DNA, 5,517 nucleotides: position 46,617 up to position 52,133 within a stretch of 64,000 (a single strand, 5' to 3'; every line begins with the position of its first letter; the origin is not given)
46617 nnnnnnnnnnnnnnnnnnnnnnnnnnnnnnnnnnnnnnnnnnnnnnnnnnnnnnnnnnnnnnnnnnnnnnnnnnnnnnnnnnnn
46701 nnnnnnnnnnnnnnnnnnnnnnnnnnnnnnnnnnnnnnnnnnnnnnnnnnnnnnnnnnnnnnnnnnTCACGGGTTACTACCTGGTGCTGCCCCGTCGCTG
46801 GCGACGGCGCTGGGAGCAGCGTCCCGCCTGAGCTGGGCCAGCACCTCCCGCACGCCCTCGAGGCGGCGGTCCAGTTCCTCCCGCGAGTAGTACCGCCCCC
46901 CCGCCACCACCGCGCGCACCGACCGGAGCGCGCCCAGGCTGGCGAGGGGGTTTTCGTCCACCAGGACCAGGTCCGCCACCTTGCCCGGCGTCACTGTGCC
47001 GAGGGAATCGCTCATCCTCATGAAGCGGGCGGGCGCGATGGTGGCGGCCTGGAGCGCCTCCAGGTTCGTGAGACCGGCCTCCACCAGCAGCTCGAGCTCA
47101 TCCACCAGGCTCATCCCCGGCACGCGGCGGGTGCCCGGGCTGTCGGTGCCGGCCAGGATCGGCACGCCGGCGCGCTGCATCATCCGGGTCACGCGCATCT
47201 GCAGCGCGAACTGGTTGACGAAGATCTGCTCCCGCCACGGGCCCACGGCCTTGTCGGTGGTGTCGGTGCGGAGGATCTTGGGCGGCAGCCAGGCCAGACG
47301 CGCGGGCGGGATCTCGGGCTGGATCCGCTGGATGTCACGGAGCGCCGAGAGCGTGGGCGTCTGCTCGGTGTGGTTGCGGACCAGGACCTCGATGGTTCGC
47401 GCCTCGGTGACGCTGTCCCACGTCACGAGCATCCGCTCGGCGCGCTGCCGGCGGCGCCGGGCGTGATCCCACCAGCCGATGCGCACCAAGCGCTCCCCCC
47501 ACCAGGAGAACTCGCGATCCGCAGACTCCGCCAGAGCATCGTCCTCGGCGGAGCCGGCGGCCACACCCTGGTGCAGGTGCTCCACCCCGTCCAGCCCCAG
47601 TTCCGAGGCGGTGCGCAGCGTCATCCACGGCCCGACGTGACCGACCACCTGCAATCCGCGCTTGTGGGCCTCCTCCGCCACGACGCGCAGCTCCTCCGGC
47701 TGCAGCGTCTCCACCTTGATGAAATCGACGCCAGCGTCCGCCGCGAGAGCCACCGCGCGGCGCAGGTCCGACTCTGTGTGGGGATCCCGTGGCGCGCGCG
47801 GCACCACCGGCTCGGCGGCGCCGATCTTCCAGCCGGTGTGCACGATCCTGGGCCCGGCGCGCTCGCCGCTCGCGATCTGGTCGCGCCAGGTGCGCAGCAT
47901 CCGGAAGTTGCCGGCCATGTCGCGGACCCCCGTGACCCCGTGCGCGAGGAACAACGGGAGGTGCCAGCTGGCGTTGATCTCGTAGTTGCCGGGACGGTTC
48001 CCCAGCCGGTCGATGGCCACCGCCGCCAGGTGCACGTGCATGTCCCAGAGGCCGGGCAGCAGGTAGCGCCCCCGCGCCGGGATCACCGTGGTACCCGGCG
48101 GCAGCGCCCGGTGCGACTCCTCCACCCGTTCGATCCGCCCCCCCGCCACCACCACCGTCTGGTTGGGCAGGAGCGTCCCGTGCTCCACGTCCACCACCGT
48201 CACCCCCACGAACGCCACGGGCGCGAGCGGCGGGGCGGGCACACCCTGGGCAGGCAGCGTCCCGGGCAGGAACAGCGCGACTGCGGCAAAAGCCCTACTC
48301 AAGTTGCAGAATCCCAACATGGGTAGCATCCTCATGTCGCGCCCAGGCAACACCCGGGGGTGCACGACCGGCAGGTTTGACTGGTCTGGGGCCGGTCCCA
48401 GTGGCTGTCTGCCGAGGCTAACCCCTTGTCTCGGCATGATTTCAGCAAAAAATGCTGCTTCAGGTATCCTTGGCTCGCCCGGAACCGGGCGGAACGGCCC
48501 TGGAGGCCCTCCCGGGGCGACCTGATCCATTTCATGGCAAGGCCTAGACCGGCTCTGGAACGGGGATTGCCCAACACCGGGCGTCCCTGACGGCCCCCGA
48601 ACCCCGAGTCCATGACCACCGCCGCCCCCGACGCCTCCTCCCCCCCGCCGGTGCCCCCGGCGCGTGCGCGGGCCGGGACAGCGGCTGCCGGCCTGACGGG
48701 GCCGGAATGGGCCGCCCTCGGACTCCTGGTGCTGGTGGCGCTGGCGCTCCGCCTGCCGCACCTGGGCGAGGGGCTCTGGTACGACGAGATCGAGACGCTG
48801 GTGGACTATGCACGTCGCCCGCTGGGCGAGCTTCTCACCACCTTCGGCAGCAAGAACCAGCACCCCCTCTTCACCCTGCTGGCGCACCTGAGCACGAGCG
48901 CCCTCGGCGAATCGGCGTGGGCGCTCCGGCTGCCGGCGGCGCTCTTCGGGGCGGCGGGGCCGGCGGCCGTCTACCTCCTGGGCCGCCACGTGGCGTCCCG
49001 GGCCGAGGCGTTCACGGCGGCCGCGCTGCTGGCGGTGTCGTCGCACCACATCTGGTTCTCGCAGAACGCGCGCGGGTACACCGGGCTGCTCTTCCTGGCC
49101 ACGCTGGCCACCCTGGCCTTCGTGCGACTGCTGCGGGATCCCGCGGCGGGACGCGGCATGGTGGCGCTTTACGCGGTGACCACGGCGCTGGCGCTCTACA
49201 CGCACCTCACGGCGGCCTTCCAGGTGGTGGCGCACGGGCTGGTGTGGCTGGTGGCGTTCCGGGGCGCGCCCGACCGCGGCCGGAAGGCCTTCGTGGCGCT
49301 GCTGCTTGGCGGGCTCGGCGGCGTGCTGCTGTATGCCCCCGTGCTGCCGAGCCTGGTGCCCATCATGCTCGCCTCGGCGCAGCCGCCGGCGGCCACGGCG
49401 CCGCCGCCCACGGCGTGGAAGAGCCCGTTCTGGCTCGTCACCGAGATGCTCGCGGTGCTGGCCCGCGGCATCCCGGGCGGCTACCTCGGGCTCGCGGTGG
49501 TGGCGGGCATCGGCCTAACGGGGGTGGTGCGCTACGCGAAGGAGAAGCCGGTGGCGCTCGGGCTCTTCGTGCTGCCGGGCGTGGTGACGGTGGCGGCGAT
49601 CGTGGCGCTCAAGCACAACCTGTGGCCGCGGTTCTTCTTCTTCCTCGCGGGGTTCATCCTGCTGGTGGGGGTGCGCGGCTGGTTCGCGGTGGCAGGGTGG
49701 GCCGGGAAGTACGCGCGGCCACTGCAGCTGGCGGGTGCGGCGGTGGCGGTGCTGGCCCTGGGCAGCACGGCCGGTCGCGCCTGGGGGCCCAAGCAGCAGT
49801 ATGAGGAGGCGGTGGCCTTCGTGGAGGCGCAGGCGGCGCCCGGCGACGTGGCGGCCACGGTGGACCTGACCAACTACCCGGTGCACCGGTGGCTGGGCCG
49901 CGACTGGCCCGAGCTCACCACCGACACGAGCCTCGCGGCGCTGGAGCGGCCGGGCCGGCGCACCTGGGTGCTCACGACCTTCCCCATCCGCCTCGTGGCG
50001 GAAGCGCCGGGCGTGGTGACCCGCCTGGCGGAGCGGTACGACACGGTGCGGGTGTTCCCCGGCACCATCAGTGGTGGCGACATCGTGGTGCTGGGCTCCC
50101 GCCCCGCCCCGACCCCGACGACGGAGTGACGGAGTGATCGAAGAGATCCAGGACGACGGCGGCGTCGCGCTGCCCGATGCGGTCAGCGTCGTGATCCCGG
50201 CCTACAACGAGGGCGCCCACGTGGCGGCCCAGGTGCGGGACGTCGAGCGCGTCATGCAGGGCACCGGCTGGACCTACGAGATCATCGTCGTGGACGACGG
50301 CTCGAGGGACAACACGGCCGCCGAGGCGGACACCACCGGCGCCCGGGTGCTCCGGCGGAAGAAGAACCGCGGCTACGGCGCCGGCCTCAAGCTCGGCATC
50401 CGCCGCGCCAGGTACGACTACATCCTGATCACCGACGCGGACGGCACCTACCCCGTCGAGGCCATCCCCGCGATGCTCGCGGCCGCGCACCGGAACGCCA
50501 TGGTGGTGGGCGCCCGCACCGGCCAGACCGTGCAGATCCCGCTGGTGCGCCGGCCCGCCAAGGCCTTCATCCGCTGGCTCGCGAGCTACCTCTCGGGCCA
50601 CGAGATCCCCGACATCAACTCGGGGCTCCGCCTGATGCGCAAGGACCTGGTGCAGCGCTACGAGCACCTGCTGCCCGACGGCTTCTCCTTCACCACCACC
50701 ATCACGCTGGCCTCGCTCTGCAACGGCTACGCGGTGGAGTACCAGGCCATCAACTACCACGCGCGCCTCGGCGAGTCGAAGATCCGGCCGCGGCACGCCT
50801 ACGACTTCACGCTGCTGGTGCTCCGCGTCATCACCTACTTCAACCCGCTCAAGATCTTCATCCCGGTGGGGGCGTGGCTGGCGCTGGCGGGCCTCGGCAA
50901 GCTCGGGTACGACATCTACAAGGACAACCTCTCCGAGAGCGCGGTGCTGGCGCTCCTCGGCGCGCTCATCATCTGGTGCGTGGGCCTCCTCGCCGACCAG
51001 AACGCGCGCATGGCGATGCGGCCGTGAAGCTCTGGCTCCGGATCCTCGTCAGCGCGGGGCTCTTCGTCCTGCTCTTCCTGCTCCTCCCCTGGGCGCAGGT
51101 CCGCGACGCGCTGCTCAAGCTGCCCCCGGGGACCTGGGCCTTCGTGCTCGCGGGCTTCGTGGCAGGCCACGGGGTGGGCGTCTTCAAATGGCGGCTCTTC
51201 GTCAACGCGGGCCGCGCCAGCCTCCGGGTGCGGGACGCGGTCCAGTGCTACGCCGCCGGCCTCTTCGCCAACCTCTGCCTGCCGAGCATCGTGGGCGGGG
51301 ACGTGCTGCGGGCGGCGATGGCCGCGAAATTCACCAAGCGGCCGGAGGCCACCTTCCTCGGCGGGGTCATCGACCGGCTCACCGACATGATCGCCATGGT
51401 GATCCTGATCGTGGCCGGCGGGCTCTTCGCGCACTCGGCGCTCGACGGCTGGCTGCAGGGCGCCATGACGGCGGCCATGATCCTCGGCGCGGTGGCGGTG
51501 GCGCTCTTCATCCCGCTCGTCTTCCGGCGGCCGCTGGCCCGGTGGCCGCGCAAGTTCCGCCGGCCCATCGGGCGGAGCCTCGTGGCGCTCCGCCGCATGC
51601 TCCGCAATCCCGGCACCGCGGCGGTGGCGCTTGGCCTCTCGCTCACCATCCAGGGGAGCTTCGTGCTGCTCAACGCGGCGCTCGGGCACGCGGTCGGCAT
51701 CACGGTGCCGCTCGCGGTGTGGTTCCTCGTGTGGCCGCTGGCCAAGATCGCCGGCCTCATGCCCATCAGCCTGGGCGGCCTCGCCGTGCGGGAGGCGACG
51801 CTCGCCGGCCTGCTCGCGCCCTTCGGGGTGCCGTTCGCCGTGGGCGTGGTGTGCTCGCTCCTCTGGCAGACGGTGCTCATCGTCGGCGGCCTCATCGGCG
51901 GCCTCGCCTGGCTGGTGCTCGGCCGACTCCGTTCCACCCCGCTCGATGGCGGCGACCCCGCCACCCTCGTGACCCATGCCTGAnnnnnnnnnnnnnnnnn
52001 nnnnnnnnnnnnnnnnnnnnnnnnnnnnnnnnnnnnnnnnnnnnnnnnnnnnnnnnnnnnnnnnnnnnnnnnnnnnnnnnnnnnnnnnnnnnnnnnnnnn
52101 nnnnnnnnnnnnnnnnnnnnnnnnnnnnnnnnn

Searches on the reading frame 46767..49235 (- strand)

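Call 8: search_protein_families(library=pfam, proteins=[window:46767-49235:-])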
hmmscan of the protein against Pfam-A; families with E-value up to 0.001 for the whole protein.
window:46767-49235:- (822 aa): 2 families
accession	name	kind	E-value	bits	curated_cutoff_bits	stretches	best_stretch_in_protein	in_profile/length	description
PF01979.26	Amidohydro_1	-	3.5e-23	82.8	25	2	682-780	235-342/345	Amidohydrolase family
PF07969.17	Amidohydro_3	-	5.2e-16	59.6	29.7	1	628-781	317-469/472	Amidohydrolase family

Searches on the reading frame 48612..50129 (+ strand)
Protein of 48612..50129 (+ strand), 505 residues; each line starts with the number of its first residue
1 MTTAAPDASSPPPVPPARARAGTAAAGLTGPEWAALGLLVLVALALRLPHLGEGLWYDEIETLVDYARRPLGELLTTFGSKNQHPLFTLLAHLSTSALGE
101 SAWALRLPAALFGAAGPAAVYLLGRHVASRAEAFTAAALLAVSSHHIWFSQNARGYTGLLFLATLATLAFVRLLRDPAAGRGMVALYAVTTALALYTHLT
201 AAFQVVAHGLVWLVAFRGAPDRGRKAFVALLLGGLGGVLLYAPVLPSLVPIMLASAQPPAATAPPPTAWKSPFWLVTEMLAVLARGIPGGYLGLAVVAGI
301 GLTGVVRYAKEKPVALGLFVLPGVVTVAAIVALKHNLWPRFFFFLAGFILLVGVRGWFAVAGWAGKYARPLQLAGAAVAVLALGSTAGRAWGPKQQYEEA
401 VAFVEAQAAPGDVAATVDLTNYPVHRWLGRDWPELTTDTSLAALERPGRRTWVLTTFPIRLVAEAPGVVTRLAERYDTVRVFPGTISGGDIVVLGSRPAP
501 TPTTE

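Call 7: search_protein_families(library=pfam, proteins=[window:48612-50129:+])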
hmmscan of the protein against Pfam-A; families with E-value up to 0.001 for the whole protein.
window:48612-50129:+ (505 aa): 1 family
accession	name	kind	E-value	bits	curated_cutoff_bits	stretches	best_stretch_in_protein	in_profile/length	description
PF13231.12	PMT_2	-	7.6e-10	39.7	26.1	1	85-245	4-158/160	Dolichyl-phosphate-mannose-protein mannosyltransferase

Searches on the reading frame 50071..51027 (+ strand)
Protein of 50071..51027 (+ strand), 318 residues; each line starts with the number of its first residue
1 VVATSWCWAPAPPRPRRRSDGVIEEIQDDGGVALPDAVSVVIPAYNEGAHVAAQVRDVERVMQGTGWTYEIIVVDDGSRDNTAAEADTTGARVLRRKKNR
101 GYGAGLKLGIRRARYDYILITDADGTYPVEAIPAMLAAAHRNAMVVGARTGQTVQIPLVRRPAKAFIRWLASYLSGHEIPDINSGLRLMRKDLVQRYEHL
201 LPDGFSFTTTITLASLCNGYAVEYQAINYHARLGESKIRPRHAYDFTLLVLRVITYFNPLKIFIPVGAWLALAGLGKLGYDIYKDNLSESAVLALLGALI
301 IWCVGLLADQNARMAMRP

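Call 47: search_protein_families(library=pfam, proteins=[window:50071-51027:+], max_evalue=0.1)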
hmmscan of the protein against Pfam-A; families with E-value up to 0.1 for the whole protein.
window:50071-51027:+ (318 aa): 6 families
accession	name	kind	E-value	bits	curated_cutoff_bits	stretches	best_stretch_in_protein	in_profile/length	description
PF00535.33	Glycos_transf_2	-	1.4e-27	97.1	23.3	1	39-195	1-165/168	Glycosyl transferase family 2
PF13641.12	Glyco_tranf_2_3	-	3.2e-07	31.1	27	1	35-148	1-121/230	Glycosyltransferase like family 2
PF10111.15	Glyco_tranf_2_2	-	0.001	19.1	27.3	1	39-142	1-109/276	Glycosyltransferase like family 2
PF13506.12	Glyco_transf_21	-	0.046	13.6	21.7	1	109-155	25-73/174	Glycosyl transferase family 21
PF04226.18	Transgly_assoc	-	0.048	14.3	25.3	0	266-301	6-40/49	Transglycosylase associated protein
PF04816.18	TrmK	-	0.078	12.9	27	0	58-103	121-167/205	tRNA (adenine(22)-N(1))-methyltransferase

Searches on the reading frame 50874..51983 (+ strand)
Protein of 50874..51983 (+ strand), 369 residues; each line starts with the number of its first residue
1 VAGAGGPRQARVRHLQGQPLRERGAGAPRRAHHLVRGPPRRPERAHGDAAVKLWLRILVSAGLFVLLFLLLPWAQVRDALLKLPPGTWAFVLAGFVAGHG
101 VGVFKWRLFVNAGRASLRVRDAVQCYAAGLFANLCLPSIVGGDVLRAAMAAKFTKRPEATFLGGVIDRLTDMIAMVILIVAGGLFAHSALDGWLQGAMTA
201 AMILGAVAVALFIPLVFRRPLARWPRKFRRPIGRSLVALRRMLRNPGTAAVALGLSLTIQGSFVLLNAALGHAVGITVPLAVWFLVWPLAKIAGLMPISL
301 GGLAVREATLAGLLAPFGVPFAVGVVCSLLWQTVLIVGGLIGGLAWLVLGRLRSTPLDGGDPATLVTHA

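Call 7: search_protein_families(library=pfam, proteins=[window:50874-51983:+])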
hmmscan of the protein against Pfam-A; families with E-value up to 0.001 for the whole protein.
window:50874-51983:+ (369 aa): 1 family
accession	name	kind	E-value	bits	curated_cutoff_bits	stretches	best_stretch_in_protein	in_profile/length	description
PF03706.18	LPG_synthase_TM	-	8e-32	111.3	33.4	1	54-339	2-298/302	Lysylphosphatidylglycerol synthase TM region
